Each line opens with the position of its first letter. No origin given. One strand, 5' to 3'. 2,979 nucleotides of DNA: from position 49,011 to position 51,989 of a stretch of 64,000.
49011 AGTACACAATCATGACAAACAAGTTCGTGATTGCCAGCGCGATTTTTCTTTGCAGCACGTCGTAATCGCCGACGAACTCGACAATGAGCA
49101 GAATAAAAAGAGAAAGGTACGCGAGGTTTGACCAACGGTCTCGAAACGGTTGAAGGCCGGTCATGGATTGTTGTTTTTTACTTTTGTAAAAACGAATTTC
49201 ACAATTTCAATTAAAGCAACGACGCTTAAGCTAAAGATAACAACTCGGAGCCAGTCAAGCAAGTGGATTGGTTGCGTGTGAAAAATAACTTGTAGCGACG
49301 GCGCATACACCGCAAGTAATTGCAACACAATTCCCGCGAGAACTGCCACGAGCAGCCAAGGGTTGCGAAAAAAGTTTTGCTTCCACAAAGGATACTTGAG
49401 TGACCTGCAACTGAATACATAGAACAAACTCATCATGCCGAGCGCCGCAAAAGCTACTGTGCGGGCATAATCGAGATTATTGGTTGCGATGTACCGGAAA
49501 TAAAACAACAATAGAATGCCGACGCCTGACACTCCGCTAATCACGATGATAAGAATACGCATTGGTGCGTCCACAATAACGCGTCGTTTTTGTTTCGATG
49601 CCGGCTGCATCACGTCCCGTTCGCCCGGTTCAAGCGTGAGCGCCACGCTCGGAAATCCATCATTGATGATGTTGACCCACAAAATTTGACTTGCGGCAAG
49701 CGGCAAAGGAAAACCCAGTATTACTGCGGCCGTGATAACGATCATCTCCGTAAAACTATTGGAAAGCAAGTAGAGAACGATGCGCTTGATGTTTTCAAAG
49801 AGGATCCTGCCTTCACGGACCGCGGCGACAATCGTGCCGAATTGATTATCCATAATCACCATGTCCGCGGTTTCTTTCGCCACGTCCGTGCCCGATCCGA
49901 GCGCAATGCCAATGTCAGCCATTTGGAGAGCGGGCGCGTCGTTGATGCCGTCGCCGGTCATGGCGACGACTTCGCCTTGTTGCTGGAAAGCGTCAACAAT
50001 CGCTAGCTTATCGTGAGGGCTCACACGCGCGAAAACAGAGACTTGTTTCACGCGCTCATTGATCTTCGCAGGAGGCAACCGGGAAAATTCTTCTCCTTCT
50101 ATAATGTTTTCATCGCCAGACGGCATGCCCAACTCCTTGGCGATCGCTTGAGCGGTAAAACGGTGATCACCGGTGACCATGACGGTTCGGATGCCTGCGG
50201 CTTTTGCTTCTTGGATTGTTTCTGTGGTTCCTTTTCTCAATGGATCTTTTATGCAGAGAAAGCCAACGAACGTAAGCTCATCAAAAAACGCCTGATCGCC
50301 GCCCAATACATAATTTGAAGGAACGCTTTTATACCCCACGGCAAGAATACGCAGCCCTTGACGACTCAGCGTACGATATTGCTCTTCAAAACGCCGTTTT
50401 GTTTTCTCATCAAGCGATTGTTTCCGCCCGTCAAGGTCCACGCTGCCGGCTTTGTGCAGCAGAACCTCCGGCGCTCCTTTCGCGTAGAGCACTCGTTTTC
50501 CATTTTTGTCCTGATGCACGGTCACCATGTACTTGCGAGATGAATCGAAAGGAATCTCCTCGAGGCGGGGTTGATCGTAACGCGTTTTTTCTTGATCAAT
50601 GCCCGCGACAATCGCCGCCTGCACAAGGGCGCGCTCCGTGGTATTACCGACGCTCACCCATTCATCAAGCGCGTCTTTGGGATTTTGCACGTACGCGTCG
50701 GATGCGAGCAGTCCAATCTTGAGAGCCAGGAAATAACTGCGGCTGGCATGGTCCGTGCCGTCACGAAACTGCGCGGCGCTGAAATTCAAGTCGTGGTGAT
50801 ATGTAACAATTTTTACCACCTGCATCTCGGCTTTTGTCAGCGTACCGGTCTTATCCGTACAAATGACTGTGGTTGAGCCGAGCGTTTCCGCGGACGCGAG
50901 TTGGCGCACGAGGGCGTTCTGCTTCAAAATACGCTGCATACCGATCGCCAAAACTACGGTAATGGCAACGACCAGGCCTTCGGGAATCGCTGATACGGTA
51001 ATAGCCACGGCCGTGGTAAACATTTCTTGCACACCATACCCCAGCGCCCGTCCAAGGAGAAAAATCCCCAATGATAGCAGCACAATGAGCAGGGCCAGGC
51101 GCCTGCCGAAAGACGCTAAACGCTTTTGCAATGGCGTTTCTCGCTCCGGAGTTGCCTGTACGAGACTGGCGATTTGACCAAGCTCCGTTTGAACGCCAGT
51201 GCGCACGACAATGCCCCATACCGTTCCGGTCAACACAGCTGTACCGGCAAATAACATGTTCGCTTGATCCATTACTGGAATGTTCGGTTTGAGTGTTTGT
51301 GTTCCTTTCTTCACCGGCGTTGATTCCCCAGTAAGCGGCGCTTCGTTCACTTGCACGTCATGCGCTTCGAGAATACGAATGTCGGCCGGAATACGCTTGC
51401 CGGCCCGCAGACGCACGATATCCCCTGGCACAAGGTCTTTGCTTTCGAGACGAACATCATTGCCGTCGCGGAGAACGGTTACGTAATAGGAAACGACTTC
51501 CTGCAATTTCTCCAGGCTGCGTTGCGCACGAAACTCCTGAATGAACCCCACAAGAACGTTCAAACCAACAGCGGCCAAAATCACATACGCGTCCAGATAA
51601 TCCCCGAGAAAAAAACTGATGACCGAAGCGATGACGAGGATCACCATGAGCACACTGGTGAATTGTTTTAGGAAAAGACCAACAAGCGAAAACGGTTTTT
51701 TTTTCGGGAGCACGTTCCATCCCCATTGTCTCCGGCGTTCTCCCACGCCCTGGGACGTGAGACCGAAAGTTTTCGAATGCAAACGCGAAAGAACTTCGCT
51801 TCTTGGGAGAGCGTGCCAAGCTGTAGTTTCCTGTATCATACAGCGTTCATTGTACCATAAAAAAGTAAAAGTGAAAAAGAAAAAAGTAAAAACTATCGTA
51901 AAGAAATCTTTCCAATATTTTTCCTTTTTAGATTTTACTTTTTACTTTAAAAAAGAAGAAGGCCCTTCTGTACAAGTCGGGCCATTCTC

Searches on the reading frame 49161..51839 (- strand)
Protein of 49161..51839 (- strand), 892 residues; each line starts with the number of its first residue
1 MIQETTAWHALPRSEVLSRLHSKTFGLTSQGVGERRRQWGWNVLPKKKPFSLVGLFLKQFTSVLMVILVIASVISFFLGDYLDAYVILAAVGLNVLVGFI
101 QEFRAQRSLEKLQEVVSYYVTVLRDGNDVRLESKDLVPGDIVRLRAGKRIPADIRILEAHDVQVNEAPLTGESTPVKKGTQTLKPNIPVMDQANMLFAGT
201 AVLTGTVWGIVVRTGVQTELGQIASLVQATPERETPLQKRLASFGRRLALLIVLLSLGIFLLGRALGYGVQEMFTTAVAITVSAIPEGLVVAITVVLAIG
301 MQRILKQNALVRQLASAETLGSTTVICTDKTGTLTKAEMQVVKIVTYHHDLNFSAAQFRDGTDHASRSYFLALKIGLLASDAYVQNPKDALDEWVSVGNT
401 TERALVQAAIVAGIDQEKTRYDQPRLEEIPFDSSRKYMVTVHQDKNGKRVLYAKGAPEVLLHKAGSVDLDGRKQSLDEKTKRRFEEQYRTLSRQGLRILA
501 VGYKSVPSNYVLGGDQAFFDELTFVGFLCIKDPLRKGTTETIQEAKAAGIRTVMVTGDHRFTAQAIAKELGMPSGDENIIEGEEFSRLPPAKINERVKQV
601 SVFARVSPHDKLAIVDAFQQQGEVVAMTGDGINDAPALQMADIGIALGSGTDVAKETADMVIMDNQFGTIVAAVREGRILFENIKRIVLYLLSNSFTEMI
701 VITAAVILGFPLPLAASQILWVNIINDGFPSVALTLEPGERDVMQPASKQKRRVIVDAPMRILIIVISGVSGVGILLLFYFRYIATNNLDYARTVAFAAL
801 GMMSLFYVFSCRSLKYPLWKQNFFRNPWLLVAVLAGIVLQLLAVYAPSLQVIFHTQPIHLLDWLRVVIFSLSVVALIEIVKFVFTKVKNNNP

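Call 40: find_encoding_contigs(protein=window:49161-51839:-, flank=10000, max_places=2)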
Protein window:49161-51839:- (892 aa): no gene with exactly this product is on record in the collection.

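Call 62: search_protein_families(library=pfam, proteins=[window:49161-51839:-], max_evalue=0.00001)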
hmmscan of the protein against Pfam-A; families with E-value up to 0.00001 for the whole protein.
window:49161-51839:- (892 aa): 7 families
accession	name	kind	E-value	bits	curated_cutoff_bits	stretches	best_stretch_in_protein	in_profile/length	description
PF00122.25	E1-E2_ATPase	-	4.1e-51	173.5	28.1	1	119-306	6-180/181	E1-E2 ATPase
PF00689.26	Cation_ATPase_C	-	7.3e-45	153.3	27.3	1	711-883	1-175/175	Cation transporting ATPase, C-terminus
PF00702.32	Hydrolase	-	1.6e-22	81.2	26.4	1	325-642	3-191/191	haloacid dehalogenase-like hydrolase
PF13246.12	Cation_ATPase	-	1.5e-20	73.4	21.7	1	378-464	2-88/91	Cation transport ATPase (P-type)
PF00690.31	Cation_ATPase_N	-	1.3e-16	60.4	20.4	1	8-75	1-69/69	Cation transporter/ATPase, N-terminus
PF08282.18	Hydrolase_3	-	2.2e-08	34.6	20.9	0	622-670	203-251/255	haloacid dehalogenase-like hydrolase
PF12710.13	HAD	-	9.4e-07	29.9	27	1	534-639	86-189/189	haloacid dehalogenase-like hydrolase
